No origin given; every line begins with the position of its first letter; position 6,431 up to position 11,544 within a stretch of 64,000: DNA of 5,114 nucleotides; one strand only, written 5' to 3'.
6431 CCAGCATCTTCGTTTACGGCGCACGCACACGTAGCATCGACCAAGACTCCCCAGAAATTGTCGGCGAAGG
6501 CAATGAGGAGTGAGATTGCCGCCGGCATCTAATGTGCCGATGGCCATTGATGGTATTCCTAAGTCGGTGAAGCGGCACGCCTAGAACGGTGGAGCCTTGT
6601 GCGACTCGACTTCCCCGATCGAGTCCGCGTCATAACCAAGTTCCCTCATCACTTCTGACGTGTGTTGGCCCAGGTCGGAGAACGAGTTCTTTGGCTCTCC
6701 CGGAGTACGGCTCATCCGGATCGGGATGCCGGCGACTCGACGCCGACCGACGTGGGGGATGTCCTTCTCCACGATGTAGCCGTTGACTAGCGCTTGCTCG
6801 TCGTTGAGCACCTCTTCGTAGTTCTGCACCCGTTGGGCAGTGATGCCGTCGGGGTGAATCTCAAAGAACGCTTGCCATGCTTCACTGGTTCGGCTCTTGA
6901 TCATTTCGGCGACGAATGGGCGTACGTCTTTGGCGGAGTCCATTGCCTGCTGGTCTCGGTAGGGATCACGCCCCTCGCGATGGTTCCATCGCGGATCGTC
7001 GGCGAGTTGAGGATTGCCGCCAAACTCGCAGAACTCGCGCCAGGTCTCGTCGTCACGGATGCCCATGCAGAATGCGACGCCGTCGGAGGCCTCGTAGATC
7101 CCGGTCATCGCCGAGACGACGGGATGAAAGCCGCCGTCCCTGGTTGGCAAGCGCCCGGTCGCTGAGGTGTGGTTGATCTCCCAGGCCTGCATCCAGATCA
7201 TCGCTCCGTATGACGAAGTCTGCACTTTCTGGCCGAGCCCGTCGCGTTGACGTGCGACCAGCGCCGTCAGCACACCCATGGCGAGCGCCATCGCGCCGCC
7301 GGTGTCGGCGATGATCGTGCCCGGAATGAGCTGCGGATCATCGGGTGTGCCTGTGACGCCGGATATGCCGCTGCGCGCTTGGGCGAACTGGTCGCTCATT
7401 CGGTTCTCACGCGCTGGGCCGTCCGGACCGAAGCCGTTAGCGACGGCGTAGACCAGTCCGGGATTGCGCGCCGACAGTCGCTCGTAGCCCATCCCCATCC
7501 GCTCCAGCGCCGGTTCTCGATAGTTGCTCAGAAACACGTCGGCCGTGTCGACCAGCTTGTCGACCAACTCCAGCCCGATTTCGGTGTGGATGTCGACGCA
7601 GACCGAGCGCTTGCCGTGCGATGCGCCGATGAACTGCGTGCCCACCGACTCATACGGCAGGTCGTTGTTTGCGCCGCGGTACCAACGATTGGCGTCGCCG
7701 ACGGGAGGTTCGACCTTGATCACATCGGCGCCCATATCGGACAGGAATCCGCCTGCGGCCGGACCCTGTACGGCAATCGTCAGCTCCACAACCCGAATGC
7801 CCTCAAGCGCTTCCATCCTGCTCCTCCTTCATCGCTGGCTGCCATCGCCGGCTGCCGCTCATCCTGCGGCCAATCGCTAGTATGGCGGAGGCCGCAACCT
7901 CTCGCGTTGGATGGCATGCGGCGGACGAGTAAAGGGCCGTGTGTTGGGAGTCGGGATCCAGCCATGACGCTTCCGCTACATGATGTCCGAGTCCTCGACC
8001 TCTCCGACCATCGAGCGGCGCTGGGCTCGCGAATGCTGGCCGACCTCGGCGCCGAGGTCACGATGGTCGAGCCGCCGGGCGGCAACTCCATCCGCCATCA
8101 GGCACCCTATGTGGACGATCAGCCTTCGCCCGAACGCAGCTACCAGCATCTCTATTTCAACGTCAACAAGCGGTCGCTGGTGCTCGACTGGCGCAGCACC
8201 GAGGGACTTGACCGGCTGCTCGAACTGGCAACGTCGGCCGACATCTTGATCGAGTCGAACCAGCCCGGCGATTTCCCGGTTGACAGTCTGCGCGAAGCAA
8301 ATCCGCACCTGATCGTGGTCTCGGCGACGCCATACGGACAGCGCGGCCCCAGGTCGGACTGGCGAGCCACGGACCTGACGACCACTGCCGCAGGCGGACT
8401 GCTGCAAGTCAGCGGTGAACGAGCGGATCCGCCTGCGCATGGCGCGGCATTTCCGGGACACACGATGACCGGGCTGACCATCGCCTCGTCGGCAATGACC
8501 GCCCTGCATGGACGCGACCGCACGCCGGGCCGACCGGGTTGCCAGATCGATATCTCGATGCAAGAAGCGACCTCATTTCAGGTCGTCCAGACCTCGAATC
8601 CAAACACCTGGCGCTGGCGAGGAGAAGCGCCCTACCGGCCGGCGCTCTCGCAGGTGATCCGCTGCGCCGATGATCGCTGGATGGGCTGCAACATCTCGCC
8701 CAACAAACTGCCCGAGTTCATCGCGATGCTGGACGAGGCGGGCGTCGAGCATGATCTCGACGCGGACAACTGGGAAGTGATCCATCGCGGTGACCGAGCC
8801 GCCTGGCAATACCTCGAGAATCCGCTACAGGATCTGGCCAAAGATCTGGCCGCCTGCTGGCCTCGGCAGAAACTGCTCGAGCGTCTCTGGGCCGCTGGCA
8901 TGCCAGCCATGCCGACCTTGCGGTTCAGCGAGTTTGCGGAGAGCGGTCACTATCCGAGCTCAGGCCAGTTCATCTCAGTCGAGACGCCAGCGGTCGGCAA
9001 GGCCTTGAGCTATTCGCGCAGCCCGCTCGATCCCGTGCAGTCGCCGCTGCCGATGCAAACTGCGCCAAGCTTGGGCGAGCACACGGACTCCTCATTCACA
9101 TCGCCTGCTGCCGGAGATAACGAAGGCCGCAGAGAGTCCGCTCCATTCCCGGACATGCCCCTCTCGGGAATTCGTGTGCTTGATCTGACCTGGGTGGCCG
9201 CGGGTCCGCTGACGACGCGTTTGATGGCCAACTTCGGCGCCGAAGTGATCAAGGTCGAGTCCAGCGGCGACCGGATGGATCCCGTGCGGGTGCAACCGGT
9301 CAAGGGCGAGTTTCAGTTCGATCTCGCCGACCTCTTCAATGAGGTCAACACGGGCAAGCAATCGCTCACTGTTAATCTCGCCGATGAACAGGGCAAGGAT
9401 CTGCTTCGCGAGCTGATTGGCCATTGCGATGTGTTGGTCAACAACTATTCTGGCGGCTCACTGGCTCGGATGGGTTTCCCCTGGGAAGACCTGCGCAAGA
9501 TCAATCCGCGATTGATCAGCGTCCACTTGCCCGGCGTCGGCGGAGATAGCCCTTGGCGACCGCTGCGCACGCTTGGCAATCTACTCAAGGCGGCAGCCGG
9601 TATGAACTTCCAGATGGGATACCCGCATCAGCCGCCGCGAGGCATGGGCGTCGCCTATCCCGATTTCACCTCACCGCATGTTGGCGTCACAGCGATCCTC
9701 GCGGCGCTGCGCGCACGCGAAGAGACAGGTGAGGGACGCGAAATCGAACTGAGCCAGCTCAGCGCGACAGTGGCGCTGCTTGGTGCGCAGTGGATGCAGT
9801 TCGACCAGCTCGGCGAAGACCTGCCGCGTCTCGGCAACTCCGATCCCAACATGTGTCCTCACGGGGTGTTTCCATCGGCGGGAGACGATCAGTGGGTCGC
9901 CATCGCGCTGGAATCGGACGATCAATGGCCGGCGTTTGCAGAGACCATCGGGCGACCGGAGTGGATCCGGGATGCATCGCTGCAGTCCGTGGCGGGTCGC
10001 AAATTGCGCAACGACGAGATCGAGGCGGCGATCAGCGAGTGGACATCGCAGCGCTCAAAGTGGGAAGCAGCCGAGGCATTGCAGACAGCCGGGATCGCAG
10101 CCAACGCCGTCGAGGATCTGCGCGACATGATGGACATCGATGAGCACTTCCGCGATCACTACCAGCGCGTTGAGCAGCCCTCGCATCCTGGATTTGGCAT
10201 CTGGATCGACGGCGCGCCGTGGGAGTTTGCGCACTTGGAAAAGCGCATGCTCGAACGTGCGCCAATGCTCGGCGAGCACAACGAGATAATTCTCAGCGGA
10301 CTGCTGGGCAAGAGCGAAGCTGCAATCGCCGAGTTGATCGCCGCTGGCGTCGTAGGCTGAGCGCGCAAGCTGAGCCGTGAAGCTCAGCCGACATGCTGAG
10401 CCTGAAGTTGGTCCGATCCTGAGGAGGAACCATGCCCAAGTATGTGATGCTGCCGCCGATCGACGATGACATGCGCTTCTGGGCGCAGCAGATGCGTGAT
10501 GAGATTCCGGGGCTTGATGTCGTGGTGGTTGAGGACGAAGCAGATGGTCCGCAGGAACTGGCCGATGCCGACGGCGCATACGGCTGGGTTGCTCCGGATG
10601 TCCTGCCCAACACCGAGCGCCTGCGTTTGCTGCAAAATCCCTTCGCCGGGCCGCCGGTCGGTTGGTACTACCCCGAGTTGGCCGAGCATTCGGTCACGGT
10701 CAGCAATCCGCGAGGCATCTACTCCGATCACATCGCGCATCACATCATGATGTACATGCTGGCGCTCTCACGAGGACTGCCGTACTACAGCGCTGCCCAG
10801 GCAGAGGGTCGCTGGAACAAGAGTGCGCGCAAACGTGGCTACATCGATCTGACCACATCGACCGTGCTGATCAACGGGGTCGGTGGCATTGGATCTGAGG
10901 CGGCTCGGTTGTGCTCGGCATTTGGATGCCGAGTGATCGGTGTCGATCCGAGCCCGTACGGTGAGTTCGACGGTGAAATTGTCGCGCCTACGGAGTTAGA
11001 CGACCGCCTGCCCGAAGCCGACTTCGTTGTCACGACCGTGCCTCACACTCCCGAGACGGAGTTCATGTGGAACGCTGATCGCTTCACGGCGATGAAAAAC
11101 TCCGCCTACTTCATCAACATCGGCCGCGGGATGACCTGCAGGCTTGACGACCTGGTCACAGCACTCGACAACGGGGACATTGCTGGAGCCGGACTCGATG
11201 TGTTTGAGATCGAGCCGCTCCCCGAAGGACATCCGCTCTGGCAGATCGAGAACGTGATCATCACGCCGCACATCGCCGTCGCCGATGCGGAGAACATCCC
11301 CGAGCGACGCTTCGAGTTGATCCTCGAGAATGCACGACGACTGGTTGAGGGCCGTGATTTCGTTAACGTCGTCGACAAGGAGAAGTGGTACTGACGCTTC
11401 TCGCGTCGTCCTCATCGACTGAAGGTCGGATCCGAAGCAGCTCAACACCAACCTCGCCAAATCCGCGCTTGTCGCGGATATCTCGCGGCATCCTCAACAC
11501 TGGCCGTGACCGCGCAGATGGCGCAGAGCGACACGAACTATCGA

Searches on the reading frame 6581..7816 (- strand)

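Call 93: search_protein_families(library=pfam, proteins=[window:6581-7816:-], max_evalue=0.00001)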
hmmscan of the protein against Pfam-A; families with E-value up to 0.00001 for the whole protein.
window:6581-7816:- (411 aa): 1 family
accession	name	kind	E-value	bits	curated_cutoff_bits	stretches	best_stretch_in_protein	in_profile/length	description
PF02515.22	CoA_transf_3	-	1.1e-95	321.3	23.3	1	4-386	1-366/366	CoA-transferase family III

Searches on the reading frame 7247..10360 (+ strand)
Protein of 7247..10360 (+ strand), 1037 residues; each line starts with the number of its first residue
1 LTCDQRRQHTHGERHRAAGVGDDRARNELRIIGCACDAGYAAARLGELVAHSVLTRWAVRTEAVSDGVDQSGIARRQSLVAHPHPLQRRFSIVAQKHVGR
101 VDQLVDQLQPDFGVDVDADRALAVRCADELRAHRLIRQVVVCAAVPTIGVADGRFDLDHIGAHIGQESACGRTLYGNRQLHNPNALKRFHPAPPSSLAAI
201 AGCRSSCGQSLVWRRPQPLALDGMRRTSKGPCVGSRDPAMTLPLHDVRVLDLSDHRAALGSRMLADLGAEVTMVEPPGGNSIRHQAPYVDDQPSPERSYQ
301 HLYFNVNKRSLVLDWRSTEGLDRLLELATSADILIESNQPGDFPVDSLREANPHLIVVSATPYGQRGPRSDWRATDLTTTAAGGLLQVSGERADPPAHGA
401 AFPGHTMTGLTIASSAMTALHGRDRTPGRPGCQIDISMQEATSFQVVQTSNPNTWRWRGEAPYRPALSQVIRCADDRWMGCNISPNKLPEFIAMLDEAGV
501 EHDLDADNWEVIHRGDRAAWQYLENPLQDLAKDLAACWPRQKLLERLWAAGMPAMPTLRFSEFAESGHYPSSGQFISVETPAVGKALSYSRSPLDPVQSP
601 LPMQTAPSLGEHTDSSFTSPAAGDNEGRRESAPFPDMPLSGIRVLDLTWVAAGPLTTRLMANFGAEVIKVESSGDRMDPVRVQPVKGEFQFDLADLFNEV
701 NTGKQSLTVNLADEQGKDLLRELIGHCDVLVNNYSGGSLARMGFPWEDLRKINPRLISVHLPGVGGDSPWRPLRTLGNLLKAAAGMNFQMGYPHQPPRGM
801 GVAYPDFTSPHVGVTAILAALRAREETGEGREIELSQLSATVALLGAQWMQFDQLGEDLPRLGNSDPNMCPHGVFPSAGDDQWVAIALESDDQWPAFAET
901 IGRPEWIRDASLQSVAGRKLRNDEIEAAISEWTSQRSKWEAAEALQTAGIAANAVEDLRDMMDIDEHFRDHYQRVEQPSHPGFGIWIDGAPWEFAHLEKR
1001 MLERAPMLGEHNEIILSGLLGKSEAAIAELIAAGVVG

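Call 93: search_protein_families(library=pfam, proteins=[window:7247-10360:+], max_evalue=0.00001)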
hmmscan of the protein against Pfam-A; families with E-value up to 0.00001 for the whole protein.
window:7247-10360:+ (1037 aa): 1 family
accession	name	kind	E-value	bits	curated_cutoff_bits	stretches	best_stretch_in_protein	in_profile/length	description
PF02515.22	CoA_transf_3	-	5.2e-150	500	23.3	2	639-1012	1-366/366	CoA-transferase family III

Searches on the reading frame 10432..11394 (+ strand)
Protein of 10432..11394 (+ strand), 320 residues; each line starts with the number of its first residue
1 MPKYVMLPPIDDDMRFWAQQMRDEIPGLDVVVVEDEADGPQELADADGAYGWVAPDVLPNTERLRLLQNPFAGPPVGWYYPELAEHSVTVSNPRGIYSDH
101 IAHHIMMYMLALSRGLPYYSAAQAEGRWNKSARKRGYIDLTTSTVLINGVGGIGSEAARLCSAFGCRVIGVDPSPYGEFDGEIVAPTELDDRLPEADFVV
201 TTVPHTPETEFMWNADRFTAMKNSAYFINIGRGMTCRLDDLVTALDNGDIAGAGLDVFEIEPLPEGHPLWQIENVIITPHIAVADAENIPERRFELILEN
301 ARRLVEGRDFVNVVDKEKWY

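Call 93: search_protein_families(library=pfam, proteins=[window:10432-11394:+], max_evalue=0.00001)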
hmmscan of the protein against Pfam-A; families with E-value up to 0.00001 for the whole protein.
window:10432-11394:+ (320 aa): 1 family
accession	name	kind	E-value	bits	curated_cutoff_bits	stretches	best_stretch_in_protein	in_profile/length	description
PF02826.25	2-Hacid_dh_C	-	2.9e-55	186.8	25.1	1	106-282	1-178/178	D-isomer specific 2-hydroxyacid dehydrogenase, NAD binding domain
